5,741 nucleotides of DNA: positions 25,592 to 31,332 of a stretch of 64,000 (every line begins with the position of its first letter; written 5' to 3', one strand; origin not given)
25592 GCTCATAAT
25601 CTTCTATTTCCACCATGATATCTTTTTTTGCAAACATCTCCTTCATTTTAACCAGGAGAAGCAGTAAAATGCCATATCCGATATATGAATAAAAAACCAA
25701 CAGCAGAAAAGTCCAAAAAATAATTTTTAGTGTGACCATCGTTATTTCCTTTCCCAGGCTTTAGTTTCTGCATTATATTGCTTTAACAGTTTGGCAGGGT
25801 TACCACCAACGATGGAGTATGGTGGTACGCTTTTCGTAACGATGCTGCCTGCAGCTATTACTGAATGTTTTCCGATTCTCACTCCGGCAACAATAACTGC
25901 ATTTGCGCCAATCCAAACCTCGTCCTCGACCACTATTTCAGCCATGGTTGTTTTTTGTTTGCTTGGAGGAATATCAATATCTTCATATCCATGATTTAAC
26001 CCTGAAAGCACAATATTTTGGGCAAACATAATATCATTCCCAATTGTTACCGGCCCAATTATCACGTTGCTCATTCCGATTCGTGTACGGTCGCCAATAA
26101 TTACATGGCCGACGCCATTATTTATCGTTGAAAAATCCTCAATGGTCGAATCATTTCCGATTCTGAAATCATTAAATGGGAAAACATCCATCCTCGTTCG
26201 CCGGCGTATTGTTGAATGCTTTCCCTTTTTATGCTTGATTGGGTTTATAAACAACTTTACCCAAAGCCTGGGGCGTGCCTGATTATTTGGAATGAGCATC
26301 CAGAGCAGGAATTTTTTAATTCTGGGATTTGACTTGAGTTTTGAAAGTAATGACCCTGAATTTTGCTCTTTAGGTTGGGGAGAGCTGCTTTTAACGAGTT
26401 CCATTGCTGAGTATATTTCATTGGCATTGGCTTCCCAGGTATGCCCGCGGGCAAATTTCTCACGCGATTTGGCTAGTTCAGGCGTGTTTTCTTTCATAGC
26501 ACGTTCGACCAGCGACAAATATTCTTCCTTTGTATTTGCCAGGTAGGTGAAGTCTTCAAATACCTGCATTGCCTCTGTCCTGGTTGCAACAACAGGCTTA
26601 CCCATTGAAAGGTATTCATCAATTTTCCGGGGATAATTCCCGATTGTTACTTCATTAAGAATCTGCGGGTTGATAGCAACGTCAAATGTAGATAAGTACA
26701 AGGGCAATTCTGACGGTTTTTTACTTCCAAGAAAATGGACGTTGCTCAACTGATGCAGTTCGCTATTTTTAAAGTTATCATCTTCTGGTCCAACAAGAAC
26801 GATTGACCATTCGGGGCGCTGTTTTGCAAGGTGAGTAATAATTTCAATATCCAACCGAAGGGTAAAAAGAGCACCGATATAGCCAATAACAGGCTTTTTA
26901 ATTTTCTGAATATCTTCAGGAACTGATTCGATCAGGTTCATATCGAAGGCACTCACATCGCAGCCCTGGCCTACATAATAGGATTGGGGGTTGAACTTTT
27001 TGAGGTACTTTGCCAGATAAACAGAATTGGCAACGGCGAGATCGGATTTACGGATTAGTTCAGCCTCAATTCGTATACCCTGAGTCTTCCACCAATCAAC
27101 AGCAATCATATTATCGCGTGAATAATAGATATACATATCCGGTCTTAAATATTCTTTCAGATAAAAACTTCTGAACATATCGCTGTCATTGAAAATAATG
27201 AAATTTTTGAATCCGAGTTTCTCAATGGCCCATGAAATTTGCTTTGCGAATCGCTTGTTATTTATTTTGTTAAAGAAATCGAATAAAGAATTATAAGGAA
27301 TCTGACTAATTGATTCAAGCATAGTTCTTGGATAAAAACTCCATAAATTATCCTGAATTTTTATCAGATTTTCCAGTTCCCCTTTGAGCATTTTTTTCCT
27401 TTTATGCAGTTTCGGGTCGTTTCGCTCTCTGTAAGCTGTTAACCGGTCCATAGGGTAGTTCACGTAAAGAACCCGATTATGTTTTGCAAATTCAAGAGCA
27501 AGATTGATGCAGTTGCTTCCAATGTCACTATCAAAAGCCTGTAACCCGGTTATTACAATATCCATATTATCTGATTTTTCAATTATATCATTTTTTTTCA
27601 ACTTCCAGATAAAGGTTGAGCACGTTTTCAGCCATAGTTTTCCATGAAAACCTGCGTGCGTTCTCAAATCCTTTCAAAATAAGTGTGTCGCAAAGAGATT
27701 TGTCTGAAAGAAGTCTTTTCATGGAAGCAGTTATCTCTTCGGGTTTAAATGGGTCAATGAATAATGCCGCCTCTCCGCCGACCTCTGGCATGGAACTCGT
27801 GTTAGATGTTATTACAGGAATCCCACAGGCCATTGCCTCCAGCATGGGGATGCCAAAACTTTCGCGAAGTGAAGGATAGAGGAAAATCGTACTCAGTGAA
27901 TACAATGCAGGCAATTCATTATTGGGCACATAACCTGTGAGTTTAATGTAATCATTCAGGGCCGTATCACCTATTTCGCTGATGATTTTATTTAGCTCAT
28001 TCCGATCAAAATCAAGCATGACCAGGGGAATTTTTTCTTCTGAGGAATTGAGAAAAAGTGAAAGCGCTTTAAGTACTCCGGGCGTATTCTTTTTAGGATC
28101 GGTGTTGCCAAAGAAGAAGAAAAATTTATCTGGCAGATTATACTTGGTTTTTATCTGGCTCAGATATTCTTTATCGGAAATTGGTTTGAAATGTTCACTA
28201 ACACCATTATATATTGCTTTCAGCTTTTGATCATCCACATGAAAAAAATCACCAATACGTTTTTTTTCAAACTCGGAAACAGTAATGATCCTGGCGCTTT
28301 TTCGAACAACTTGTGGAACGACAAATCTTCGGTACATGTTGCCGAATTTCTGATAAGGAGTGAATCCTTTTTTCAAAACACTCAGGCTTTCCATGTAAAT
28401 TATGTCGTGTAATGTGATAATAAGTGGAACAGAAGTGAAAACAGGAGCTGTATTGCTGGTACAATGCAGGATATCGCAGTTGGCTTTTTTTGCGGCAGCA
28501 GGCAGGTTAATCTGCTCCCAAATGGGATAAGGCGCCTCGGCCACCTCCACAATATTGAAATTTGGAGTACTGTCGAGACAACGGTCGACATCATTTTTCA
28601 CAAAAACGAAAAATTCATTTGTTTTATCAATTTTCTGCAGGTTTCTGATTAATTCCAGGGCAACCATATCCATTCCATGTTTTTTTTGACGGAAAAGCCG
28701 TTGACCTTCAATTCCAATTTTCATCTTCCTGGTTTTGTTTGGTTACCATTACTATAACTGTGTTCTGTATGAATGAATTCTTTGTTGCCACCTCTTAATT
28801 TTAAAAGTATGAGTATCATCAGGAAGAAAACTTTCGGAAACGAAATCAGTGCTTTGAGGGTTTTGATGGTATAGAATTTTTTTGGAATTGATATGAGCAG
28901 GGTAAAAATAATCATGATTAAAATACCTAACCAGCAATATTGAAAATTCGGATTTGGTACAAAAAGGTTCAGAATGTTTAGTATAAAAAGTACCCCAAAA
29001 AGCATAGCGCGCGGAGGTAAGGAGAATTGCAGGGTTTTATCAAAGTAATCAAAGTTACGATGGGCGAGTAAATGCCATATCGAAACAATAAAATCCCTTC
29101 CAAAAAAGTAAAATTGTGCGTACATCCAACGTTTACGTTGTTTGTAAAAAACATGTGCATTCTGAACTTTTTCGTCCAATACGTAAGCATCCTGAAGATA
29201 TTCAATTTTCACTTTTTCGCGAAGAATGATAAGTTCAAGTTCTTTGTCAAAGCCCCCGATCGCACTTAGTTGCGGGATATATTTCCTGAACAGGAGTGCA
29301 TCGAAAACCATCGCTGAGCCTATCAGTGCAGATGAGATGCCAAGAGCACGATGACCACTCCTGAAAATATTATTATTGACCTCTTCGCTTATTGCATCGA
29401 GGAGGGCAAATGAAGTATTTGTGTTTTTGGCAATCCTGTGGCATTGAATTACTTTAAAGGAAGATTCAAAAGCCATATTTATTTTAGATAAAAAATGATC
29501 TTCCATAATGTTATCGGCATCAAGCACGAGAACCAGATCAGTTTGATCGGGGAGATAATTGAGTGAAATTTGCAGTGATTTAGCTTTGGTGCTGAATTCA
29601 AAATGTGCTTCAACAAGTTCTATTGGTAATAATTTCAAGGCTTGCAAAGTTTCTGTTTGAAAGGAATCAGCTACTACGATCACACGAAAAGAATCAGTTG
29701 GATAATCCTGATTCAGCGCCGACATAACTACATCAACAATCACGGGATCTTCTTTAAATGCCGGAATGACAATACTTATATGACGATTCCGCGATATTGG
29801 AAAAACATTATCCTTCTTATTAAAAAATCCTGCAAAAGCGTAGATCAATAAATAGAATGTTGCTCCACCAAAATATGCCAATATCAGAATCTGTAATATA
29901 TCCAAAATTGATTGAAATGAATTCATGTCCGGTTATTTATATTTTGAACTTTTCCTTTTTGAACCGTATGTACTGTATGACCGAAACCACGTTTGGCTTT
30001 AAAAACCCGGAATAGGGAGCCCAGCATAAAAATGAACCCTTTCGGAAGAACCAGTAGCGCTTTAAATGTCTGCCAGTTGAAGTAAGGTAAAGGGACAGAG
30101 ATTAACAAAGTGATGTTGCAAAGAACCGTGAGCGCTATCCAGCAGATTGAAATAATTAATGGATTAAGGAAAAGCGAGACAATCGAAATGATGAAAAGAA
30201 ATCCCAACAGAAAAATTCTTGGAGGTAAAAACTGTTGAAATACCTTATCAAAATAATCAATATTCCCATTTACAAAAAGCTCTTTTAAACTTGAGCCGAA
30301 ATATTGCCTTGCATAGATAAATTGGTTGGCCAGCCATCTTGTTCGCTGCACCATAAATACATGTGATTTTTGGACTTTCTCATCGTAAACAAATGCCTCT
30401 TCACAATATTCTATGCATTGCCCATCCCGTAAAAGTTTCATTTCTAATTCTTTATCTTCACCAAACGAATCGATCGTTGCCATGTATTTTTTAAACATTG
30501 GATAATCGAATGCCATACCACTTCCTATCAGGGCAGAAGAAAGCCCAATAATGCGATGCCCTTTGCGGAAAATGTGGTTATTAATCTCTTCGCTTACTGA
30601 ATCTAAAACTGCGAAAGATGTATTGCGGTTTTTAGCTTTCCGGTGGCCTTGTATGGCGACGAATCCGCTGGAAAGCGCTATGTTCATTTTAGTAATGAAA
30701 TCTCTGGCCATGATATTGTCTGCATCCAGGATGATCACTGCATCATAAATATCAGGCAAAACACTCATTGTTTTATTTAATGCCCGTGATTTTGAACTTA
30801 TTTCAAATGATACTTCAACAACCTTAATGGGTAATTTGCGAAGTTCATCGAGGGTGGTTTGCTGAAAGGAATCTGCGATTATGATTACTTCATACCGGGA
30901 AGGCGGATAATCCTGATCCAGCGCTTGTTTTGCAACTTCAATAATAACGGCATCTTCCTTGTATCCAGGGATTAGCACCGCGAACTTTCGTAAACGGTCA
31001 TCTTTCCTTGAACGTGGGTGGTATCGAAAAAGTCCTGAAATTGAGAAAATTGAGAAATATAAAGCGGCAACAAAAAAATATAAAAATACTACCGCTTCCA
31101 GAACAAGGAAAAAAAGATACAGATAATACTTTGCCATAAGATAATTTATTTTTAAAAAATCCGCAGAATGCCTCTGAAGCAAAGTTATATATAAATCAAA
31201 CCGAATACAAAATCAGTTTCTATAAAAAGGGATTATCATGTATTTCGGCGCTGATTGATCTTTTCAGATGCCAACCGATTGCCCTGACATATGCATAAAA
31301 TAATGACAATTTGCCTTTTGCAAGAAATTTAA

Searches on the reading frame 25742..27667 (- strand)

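Call 4: search_protein_families(library=pfam, proteins=[window:25742-27667:-], max_evalue=0.01)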
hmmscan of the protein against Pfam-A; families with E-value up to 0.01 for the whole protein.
window:25742-27667:- (641 aa): 6 families
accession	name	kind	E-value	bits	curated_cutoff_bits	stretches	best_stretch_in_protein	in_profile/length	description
PF00132.30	Hexapep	-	8.8e-13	47.8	27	2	578-612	2-36/36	Bacterial transferase hexapeptide (six repeats)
PF13692.12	Glyco_trans_1_4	-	4.5e-11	43.6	27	1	259-368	2-113/142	Glycosyl transferases group 1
PF00534.26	Glycos_transf_1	-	3.5e-09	36.9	26.4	1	257-397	14-160/172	Glycosyl transferases group 1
PF14602.12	Hexapep_2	-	1.5e-07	31.4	27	1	578-612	2-34/34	Hexapeptide repeat of succinyl-transferase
PF13524.12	Glyco_trans_1_2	-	7.6e-05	23.1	25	1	277-418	6-142/144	Glycosyl transferase-like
PF25084.1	LbH_EIF2B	-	0.0014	19.1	54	0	577-614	61-97/105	EIF2B subunit epsilon LbH domain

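Call 6: search_protein_families(library=ncbifam, proteins=[window:25742-27667:-], max_evalue=0.001)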
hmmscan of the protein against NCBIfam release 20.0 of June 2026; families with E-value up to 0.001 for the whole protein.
window:25742-27667:- (641 aa): 43 families (the best 25 are shown)
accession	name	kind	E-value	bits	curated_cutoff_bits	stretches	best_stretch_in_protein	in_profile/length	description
NF047676.1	TeichurnBiosyTuaH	equivalog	8.7e-25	87.4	550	1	200-419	151-381/384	teichuronic acid biosynthesis protein TuaH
NF007240.0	PRK09677.1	equivalog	2.2e-22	79.5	243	1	538-639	84-192/192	putative lipopolysaccharide biosynthesis O-acetyl transferase WbbJ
TIGR03532.1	DapD_Ac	equivalog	3.6e-20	72.6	231.75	1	502-636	100-219/231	2,3,4,5-tetrahydropyridine-2,6-dicarboxylate N-acetyltransferase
NF058585.1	HptprglPActTf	PfamEq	1.5e-18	67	300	1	575-636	104-165/172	heptaprenylglyceryl phosphate O-acetyltransferase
NF007797.0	PRK10502.1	subfamily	2.1e-18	66.6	192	1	502-630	54-178/183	WcaF family extracellular polysaccharide biosynthesis acetyltransferase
NF000311.1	Vat_ABCDEFH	equivalog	2.6e-18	66.3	300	1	566-631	99-164/201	Vat family streptogramin A O-acetyltransferase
TIGR03570.1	NeuD_NnaD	subfamily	2.5e-17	63.1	160.8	1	574-626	150-202/202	NeuD/PglB/VioB family sugar acetyltransferase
NF000504.1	stregram_VatH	exception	1.6e-16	60.8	475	1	559-637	100-177/216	streptogramin A O-acetyltransferase Vat(H)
NF033468.1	stregram_VatI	exception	1.9e-16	60.4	415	1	559-631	95-166/208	streptogramin A O-acetyltransferase Vat(I)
NF007076.0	PRK09527.1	equivalog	4.2e-16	59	347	1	540-637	96-191/203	galactoside O-acetyltransferase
NF000101.1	stregram_VatA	exception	5.6e-16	58.8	450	1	566-631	107-172/219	streptogramin A O-acetyltransferase Vat(A)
NF000490.1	chloram_CatB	equivalog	7.6e-16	58.1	350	1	576-631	109-164/210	type B chloramphenicol O-acetyltransferase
TIGR03308.1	phn_thr-fam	hypoth_equivalog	2.6e-15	56.8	201.65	1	482-634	23-165/204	phosphonate metabolim protein, transferase hexapeptide repeat family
NF000097.1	stregram_VatC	exception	8.5e-15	55.2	425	1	579-631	120-172/212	streptogramin A O-acetyltransferase Vat(C)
NF000111.1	stregram_VatD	exception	8.8e-15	55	400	1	565-631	101-167/209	streptogramin A O-acetyltransferase Vat(D)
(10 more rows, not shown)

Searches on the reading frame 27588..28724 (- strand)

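Call 4: search_protein_families(library=pfam, proteins=[window:27588-28724:-], max_evalue=0.01)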
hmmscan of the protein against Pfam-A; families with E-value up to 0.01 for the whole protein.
window:27588-28724:- (378 aa): 6 families
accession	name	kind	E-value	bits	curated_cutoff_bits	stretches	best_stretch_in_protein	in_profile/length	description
PF00534.26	Glycos_transf_1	-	2.3e-31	109.1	26.4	1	196-349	12-166/172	Glycosyl transferases group 1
PF13692.12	Glyco_trans_1_4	-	2.4e-22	80.1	27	1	202-341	4-142/142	Glycosyl transferases group 1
PF13439.12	Glyco_transf_4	-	2.2e-15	57.5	28.5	1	17-176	3-167/170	Glycosyltransferase Family 4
PF13524.12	Glyco_trans_1_2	-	7.1e-08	33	25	1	260-369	29-143/144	Glycosyl transferase-like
PF20706.3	GT4-conflict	-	4.4e-07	29.7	26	1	201-310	199-314/385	Family 4 Glycosyltransferase in conflict systems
PF13579.12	Glyco_trans_4_4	-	0.00044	21.1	29.7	1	84-174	73-158/158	Glycosyl transferase 4-like domain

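Call 6: search_protein_families(library=ncbifam, proteins=[window:27588-28724:-], max_evalue=0.001)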
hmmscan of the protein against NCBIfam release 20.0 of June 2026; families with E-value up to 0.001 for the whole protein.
window:27588-28724:- (378 aa): 29 families (the best 25 are shown)
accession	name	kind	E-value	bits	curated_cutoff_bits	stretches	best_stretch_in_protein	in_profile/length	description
TIGR04047.1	MSMEG_0565_glyc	hypoth_equivalog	2.3e-26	92.7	259.85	1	139-372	135-371/373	MSMEG_0565 family glycosyltransferase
TIGR02149.1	glgA_Coryne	subfamily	1.6e-22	80.2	302.4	1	93-375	101-390/391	glycogen synthase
TIGR03449.1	mycothiol_MshA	equivalog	4.7e-21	75.1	462.5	1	99-375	126-403/406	D-inositol-3-phosphate glycosyltransferase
TIGR03999.1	thiol_BshA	equivalog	6.5e-21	74.7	273.7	1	136-375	138-373/375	N-acetyl-alpha-D-glucosaminyl L-malate synthase BshA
NF038295.1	EPS_HpsP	equivalog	1.9e-19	69.9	550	1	80-374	90-386/388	hormogonium polysaccharide biosynthesis glycosyltransferase HpsP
TIGR03088.1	stp2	hypoth_equivalog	1.2e-17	64.1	409.05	1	129-373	127-371/374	TIGR03088 family PEP-CTERM/XrtA system glycosyltransferase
TIGR04157.1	glyco_rSAM_CFB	subfamily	1.6e-17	63.6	400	1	138-315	165-338/406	TIGR04157 family glycosyltransferase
NF041876.1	EPS_EpsE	equivalog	7.4e-15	55.1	400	1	247-365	265-386/389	exopolysaccharide biosynthesis GT4 family glycosyltransferase EpsE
NF041010.1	glycosy_Agl16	equivalog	1.7e-12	46.9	575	1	117-374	105-350/352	glycosylation protein Agl16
TIGR02472.1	sucr_P_syn_N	equivalog_domain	4.8e-12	45.4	576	1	239-370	298-436/439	sucrose-phosphate synthase, putative, glycosyltransferase domain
NF049988.1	MGlcDAGSynMgs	equivalog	1.2e-11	44.6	400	1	212-375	226-387/398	alpha-monoglucosyldiacylglycerol synthase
NF038298.1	EPS_HpsO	equivalog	1.6e-11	43.6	575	1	285-374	296-386/388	hormogonium polysaccharide biosynthesis glycosyltransferase HpsO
NF053513.1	Gtran_IagA_BgsA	equivalog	1.9e-11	43.6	460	1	124-375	88-331/333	LTA glycolipid anchor biosynthesis glycosyltransferase, IagA/BgsA family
NF050063.1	ProtGlycPglJ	equivalog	4.6e-10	39.2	500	1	127-370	129-361/363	N-acetylgalactosamine-N,N'-diacetylbacillosaminyl-diphospho-undecaprenol 4-alpha-N-acetylgalactosaminyltransferase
NF053787.1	GlcN_PG_synth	equivalog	7.9e-10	38.1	480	1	264-375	248-359/361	N-acetylglucosaminyl phosphatidylglycerol synthase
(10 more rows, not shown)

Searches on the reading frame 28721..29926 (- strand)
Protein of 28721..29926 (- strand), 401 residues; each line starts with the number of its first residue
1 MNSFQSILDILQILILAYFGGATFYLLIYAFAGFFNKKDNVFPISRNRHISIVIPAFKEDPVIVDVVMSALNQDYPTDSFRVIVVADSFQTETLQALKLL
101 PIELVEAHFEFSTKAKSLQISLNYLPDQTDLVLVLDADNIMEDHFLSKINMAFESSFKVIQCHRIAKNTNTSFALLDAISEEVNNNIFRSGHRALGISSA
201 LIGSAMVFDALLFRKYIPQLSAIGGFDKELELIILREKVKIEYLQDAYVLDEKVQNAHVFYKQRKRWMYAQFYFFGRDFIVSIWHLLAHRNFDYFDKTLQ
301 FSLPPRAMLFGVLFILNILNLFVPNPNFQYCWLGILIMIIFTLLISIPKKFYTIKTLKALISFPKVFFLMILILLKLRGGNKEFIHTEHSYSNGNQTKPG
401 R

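Call 4: search_protein_families(library=pfam, proteins=[window:28721-29926:-], max_evalue=0.01)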
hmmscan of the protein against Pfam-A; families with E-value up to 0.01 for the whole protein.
window:28721-29926:- (401 aa): 3 families
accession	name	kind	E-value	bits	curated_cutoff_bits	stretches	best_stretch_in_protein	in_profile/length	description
PF13641.12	Glyco_tranf_2_3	-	1.7e-22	81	27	1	50-270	3-230/230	Glycosyltransferase like family 2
PF13632.12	Glyco_trans_2_3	-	3.6e-14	53.5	27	1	132-344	2-197/198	Glycosyl transferase family group 2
PF00535.33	Glycos_transf_2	-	8.2e-10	39.3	23.3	1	51-177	1-128/168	Glycosyl transferase family 2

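Call 6: search_protein_families(library=ncbifam, proteins=[window:28721-29926:-], max_evalue=0.001)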
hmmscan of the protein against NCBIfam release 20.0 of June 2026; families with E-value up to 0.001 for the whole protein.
window:28721-29926:- (401 aa): 8 families
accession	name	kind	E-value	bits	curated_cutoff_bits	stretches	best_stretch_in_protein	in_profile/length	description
NF041865.1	EpsU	equivalog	4.6e-17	62.1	700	1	13-271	6-265/394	exopolysaccharide biosynthesis GT2 family glycosyltransferase EpsU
TIGR03937.1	PgaC_IcaA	equivalog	2.4e-08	33.4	422.3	1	16-156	15-153/407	poly-beta-1,6-N-acetyl-D-glucosamine synthase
TIGR04283.1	glyco_like_mftF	equivalog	1.4e-05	24.8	182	1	50-174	1-118/221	TIGR04283 family arsenosugar biosynthesis glycosyltransferase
NF038299.1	EPS_HpsN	equivalog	3.4e-05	23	425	1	49-155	2-108/317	hormogonium polysaccharide biosynthesis glycosyltransferase HpsN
TIGR03469.1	HpnB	hypoth_equivalog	9.8e-05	21.5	379.25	1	47-95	43-90/386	hopene-associated glycosyltransferase HpnB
NF041875.1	EPS_EpsD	equivalog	0.00012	21.6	370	1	50-230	1-177/325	exopolysaccharide biosynthesis glycosyltransferase EpsD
TIGR04242.1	nodulat_NodC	equivalog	0.00026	20.1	550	0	37-286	37-295/395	chitooligosaccharide synthase NodC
TIGR03111.1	glyc2_xrt_Gpos1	hypoth_equivalog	0.00059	18.7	363.95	1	39-159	40-162/439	TIGR03111 family XrtG-associated glycosyltransferase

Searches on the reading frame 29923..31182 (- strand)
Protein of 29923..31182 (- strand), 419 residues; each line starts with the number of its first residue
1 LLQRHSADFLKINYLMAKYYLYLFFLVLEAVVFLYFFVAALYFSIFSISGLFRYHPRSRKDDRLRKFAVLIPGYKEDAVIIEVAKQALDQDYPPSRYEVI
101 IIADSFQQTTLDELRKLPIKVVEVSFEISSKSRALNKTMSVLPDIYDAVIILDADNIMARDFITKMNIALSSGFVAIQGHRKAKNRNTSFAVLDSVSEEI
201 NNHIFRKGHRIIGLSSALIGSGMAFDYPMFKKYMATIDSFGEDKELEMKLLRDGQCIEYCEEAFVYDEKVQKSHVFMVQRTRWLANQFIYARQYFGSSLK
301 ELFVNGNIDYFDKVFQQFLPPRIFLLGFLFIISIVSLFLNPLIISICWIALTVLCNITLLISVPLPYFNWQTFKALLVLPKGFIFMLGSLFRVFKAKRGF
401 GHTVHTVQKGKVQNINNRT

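Call 3: search_protein_families(library=pfam, proteins=[window:29923-31182:-], max_evalue=0.01)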
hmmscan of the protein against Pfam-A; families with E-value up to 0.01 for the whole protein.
window:29923-31182:- (419 aa): 4 families
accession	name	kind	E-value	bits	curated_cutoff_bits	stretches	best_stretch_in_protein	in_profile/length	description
PF13641.12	Glyco_tranf_2_3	-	1.4e-20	74.7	27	1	67-284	3-228/230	Glycosyltransferase like family 2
PF13632.12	Glyco_trans_2_3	-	3.7e-13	50.2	27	1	149-354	2-188/198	Glycosyl transferase family group 2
PF00535.33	Glycos_transf_2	-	1.3e-08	35.4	23.3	1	69-226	2-160/168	Glycosyl transferase family 2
PF03142.21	Chitin_synth_2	-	0.0077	15.4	27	1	122-204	181-262/527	Chitin synthase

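Call 5: search_protein_families(library=ncbifam, proteins=[window:29923-31182:-], max_evalue=0.001)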
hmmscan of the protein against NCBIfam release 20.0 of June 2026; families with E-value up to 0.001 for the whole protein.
window:29923-31182:- (419 aa): 11 families
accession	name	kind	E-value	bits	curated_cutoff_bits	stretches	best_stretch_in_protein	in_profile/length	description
NF041865.1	EpsU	equivalog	2.7e-22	79.3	700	1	31-316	6-294/394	exopolysaccharide biosynthesis GT2 family glycosyltransferase EpsU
TIGR03937.1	PgaC_IcaA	equivalog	2.4e-10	39.9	422.3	1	24-195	4-177/407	poly-beta-1,6-N-acetyl-D-glucosamine synthase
TIGR04182.1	glyco_TIGR04182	equivalog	2.5e-07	30.4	325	1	68-260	3-186/293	S-layer glycoprotein N-glycosyltransferase AglJ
TIGR04242.1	nodulat_NodC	equivalog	4.9e-07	29.1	550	0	60-190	43-177/395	chitooligosaccharide synthase NodC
TIGR03111.1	glyc2_xrt_Gpos1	hypoth_equivalog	1.5e-06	27.3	363.95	1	24-167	9-153/439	TIGR03111 family XrtG-associated glycosyltransferase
NF041875.1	EPS_EpsD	equivalog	2.4e-06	27.2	370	1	69-165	3-99/325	exopolysaccharide biosynthesis glycosyltransferase EpsD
NF053846.1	glyco_with_XrtP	equivalog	2.5e-06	26.5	520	1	241-285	252-296/440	XrtP-associated glycosyltransferase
NF003958.0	PRK05454.2-1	equivalog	6.9e-06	24.5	419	0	146-214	204-274/704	glucans biosynthesis glucosyltransferase MdoH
NF047588.1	GlcsyltransPgfSStrep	equivalog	1.3e-05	24.6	500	1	66-204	2-144/308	glycosyltransferase PgfS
NF003962.0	PRK05454.2-5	equivalog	2.9e-05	22.8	328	1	24-208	96-296/641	glucans biosynthesis glucosyltransferase MdoH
TIGR03030.1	CelA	equivalog_domain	0.00026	19.2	699.1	0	33-164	98-247/714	UDP-forming cellulose synthase catalytic subunit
